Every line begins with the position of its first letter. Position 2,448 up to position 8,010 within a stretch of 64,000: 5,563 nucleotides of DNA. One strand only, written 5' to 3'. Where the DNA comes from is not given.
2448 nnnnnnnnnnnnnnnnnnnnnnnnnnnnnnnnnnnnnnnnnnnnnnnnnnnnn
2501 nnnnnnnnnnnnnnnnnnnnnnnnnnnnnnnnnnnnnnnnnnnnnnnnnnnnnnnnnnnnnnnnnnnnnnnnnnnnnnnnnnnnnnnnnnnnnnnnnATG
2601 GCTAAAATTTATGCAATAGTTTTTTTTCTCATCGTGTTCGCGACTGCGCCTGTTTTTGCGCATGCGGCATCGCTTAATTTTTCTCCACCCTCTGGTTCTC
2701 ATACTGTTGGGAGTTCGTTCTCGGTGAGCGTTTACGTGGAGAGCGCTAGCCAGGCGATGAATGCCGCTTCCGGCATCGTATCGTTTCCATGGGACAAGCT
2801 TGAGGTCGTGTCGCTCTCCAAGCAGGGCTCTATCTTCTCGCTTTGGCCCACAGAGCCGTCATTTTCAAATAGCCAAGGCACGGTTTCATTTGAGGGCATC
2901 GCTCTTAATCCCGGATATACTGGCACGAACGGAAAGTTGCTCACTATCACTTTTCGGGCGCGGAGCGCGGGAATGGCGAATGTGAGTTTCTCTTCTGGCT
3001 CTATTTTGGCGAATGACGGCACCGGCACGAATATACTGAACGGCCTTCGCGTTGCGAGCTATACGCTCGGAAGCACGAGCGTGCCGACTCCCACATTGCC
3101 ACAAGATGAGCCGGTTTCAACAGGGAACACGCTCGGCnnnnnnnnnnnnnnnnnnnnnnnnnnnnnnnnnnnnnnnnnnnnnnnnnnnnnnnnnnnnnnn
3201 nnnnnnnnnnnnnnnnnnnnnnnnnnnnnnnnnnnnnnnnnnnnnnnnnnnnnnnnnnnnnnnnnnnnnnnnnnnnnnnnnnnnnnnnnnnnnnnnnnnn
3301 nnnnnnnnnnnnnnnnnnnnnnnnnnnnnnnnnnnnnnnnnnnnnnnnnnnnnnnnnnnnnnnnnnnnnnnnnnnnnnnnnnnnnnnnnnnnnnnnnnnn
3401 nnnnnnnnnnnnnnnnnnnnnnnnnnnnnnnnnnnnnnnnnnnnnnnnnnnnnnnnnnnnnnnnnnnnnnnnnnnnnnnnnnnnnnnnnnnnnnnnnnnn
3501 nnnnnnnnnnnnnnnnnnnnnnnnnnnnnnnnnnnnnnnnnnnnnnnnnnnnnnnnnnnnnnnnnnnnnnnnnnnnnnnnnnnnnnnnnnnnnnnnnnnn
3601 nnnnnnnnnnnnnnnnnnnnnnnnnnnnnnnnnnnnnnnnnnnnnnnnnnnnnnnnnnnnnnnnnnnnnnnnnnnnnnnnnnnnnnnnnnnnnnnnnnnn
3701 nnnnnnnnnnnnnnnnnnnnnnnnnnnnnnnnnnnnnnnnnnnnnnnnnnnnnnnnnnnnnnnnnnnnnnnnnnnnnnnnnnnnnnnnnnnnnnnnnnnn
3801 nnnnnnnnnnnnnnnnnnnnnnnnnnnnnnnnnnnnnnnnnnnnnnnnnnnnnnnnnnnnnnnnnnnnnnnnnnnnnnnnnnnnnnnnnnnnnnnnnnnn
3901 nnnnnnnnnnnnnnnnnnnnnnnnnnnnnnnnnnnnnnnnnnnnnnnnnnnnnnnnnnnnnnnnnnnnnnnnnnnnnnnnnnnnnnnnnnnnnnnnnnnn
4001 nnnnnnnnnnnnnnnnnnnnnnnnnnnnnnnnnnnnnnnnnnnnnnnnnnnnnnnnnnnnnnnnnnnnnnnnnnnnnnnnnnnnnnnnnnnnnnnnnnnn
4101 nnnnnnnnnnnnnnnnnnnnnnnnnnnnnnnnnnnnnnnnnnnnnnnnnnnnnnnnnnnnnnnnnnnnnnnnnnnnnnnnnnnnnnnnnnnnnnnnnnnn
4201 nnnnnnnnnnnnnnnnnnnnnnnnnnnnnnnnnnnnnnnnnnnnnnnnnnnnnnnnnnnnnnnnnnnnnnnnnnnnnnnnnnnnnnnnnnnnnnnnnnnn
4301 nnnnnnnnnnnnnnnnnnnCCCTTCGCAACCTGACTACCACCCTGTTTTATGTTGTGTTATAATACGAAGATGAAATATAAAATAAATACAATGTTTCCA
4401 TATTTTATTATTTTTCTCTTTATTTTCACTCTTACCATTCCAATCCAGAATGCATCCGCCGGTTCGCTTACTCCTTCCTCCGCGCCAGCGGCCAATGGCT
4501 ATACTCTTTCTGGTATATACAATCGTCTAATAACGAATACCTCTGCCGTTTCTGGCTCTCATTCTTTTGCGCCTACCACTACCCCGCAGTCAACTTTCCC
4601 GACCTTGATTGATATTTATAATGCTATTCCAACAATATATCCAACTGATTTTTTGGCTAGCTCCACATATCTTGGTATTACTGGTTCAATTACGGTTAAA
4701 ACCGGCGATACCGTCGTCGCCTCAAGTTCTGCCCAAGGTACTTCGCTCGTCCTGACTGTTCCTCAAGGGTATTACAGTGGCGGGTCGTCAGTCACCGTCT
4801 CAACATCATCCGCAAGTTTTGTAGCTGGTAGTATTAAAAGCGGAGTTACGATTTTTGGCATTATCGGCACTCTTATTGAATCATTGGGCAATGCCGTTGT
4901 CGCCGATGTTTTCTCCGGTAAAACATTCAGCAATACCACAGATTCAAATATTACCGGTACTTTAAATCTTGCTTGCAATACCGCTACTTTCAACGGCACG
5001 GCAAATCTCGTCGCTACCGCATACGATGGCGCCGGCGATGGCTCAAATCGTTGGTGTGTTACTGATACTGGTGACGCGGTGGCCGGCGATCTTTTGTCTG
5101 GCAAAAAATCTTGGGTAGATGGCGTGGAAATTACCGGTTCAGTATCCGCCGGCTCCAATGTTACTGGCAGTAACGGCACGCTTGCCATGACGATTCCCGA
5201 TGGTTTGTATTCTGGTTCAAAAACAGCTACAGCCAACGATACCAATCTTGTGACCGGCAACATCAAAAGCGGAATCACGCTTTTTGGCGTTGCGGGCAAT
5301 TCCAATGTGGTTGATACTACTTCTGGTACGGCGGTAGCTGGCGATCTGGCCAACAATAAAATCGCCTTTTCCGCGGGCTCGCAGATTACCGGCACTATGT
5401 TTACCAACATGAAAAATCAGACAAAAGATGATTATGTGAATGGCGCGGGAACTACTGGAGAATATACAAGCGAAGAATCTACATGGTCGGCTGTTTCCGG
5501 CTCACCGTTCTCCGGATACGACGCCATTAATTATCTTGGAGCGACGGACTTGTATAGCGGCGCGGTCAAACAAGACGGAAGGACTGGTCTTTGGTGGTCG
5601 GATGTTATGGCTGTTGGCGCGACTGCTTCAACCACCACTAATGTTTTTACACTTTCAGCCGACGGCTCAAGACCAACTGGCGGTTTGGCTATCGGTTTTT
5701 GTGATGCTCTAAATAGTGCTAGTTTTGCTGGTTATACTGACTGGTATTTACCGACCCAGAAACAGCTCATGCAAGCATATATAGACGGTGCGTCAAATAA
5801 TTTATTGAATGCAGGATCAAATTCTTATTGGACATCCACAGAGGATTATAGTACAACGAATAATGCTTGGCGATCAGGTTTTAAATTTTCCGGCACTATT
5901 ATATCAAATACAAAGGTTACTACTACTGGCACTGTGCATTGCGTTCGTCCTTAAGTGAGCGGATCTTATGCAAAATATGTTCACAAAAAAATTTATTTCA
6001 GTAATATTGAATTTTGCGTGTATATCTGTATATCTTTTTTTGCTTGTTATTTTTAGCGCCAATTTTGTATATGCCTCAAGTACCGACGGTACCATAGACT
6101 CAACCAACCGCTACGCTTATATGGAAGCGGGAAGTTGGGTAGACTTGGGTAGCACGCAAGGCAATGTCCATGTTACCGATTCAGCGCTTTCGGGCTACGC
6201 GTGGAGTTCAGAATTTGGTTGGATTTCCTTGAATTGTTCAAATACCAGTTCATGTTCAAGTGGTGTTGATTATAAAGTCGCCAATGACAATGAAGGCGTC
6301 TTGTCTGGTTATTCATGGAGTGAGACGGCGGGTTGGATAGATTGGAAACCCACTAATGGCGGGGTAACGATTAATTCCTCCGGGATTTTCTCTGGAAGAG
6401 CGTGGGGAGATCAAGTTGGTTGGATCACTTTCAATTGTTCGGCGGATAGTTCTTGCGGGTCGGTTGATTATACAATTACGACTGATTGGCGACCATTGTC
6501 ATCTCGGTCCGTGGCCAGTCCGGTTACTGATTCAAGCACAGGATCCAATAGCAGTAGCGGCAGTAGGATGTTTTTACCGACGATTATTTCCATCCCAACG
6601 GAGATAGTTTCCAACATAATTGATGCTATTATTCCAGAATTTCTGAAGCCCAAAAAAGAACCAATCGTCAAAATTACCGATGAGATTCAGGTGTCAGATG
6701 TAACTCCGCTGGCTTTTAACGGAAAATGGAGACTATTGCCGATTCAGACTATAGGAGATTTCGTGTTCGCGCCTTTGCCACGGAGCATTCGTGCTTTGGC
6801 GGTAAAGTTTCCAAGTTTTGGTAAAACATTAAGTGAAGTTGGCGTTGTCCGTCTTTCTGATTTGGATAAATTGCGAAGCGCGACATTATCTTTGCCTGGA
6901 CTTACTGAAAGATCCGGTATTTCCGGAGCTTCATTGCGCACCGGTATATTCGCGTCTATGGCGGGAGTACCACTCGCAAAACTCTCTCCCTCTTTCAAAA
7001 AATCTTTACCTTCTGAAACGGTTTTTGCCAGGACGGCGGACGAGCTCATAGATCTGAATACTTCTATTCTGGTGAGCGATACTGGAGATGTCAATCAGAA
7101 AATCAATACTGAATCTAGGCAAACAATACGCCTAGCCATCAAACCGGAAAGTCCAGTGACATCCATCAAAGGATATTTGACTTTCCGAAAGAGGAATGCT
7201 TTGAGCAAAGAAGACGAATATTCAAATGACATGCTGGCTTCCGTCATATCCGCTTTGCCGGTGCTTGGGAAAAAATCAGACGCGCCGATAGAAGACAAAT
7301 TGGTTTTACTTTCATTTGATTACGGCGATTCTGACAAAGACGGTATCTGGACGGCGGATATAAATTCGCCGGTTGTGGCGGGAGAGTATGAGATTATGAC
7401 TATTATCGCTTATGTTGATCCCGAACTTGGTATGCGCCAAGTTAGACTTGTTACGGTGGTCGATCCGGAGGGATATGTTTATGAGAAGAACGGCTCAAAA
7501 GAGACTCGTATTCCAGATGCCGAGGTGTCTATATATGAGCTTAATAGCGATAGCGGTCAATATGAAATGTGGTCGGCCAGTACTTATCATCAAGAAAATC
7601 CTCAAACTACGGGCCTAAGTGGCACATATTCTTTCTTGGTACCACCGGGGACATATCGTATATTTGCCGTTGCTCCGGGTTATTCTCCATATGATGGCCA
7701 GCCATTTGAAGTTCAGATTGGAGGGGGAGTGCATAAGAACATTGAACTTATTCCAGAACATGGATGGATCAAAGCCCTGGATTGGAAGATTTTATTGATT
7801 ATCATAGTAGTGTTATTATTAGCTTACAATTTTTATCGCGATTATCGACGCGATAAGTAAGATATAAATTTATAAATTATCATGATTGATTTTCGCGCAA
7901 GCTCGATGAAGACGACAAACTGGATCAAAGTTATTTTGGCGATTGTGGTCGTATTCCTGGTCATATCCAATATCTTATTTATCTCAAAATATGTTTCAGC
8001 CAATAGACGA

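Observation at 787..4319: Adjacent dockerin-bearing and cohesin-bearing surface proteins: a cellulosome-style assembly module in a CPR-like genome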

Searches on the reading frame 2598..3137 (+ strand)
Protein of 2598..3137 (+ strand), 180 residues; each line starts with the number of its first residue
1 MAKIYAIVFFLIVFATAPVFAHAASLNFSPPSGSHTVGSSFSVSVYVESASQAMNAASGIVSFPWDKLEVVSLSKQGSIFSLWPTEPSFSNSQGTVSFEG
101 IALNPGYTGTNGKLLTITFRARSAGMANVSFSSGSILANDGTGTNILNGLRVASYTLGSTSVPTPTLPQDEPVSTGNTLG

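Call 35: predict_structure(alignment_id=A1)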
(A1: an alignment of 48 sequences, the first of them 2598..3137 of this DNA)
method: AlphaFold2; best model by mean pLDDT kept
length: 180 residues; sequences in the alignment: 48
mean_pLDDT: 91.7   pTM: 0.79
mean pLDDT of the five models: 91.7, 91.7, 91.6, 90.8, 90.5
residues with pLDDT >= 90: 143; 70-90: 18; 50-70: 17; < 50: 2
segments of 3 or more residues with pLDDT < 50: none
pLDDT, mean of each block of 10 residues (from residue 1): 88 76 91 98 98 97 99 98 98 98 96 98 98 97 95 96 67 64
secondary structure, 60 per line:
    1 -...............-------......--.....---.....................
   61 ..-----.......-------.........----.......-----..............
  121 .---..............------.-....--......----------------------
elements in order: H2-16 E24-29 E32-36 E40-62 E68-74 E82-90 E95-101 E107-121 E125-138 E147-150 E153-158

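Call 38: fold_search(model_id=the predicted structure, library=pdb)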
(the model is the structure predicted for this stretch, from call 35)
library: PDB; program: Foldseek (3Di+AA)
matches with E <= 10: 1999; with E <= 0.001: 52
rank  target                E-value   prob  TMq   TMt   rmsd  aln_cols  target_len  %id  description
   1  4dh2_C                3.0e-08  1.00  0.63  0.72   2.8       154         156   13  Crystal structure of Coh-OlpC(Cthe_0452)-Doc435(Cthe_0435) complex: A novel type I Cohesin-Dockerin complex from Clost (released 2012-11-28)
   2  5nrm_A                3.3e-08  1.00  0.54  0.66   4.0       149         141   21  Crystal structure of the sixth cohesin from Acetivibrio cellulolyticus' scaffoldin B in complex with Cel5 dockerin S51 (released 2018-01-31)
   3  6kgc_A                3.9e-08  1.00  0.59  0.73   2.8       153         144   14  Crystal structure of CaDoc0917(R49D)-CaCohA2 complex at pH 5.4 (released 2020-07-08)
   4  6kgf_C                4.4e-08  1.00  0.59  0.71   2.8       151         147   14  Crystal structure of CaDoc0917(R16D)-CaCohA2 complex at pH 8.2 (released 2020-07-08)
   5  4dh2_A                4.7e-08  1.00  0.63  0.71   2.8       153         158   12  Crystal structure of Coh-OlpC(Cthe_0452)-Doc435(Cthe_0435) complex: A novel type I Cohesin-Dockerin complex from Clost (released 2012-11-28)
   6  2vn6_A                5.2e-08  1.00  0.55  0.64   4.5       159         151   21  The Clostridium cellulolyticum dockerin displays a dual binding mode for its cohesin partner (released 2008-05-13)
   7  2vo8                  5.5e-08  1.00  0.61  0.80   2.7       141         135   10  Cohesin module from Clostridium perfringens ATCC13124 family 33 glycoside hydrolase. (released 2008-09-02)
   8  2xdh                  7.3e-08  1.00  0.57  0.72   3.6       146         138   20  Non-cellulosomal cohesin from the hyperthermophilic archaeon Archaeoglobus fulgidus (released 2010-05-26)
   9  4uyq_A                8.1e-08  1.00  0.59  0.72   3.6       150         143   18  High resolution structure of the third cohesin ScaC in complex with the ScaB dockerin with a mutation in the C-termina (released 2015-04-15)
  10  1g1k_A                9.6e-08  1.00  0.61  0.75   3.1       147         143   20  COHESIN MODULE FROM THE CELLULOSOME OF CLOSTRIDIUM CELLULOLYTICUM (released 2000-11-22)
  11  6kgd_A                1.3e-07  1.00  0.61  0.73   3.3       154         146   14  Crystal structure of CaDoc0917(R49D)-CaCohA2 complex at pH 8.0 (released 2020-07-08)
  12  6kge_A                1.5e-07  1.00  0.62  0.77   2.7       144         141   14  Crystal structure of CaDoc0917(R16D)-CaCohA2 complex at pH 5.5 (released 2020-07-08)
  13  6kgf_A                1.8e-07  1.00  0.58  0.71   3.3       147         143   14  Crystal structure of CaDoc0917(R16D)-CaCohA2 complex at pH 8.2 (released 2020-07-08)
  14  4uyp_C                2.0e-07  1.00  0.59  0.71   3.6       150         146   18  High resolution structure of the third cohesin ScaC in complex with the ScaB dockerin with a mutation in the N-termina (released 2015-04-15)
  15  2vn5_C                2.2e-07  1.00  0.57  0.67   3.7       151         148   20  The Clostridium cellulolyticum dockerin displays a dual binding mode for its cohesin partner (released 2008-05-20)
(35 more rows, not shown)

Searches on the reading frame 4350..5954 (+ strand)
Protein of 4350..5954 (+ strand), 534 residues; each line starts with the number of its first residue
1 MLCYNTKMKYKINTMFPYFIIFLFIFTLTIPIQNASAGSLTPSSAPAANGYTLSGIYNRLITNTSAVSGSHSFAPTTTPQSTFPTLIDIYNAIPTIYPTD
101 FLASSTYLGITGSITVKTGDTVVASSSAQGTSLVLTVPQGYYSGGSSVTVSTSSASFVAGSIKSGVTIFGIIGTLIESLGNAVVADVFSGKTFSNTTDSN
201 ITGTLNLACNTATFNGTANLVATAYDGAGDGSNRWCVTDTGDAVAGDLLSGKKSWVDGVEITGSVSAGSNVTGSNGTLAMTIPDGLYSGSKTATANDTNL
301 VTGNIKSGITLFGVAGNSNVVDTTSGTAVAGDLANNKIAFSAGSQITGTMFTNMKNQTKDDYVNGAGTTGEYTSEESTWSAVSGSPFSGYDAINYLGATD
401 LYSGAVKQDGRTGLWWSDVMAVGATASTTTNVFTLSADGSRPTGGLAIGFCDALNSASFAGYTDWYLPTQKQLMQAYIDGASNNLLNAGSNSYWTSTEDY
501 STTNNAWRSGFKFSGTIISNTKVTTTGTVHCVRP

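Call 3: search_protein_families(library=pfam, proteins=[window:4350-5954:+], max_evalue=1)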
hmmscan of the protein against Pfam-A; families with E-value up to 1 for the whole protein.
window:4350-5954:+ (534 aa): 1 family
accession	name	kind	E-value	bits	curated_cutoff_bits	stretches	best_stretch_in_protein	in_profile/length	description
PF07603.17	Lcl_C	-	9.7e-14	52.1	34.9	1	408-533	4-117/117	Lcl C-terminal domain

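Call 4: search_protein_families(library=ncbifam, proteins=[window:4350-5954:+], max_evalue=1)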
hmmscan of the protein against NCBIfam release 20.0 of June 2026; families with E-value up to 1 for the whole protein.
window:4350-5954:+ (534 aa): 1 family
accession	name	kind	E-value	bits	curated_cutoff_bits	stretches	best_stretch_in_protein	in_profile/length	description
NF004171.0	PRK05639.1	equivalog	0.12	11.2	639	1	303-343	291-331/457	alanine/serine racemase family protein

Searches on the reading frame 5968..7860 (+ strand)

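Call 3: search_protein_families(library=pfam, proteins=[window:5968-7860:+], max_evalue=1)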
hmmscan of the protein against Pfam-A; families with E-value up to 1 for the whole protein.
window:5968-7860:+ (630 aa): 1 family
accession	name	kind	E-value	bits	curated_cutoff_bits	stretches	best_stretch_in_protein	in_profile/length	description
PF13620.12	CarboxypepD_reg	-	1.2e-06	29.2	32.3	1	514-594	13-81/82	Carboxypeptidase regulatory-like domain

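Call 4: search_protein_families(library=ncbifam, proteins=[window:5968-7860:+], max_evalue=1)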
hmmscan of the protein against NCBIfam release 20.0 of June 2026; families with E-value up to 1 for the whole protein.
window:5968-7860:+ (630 aa): 0 families
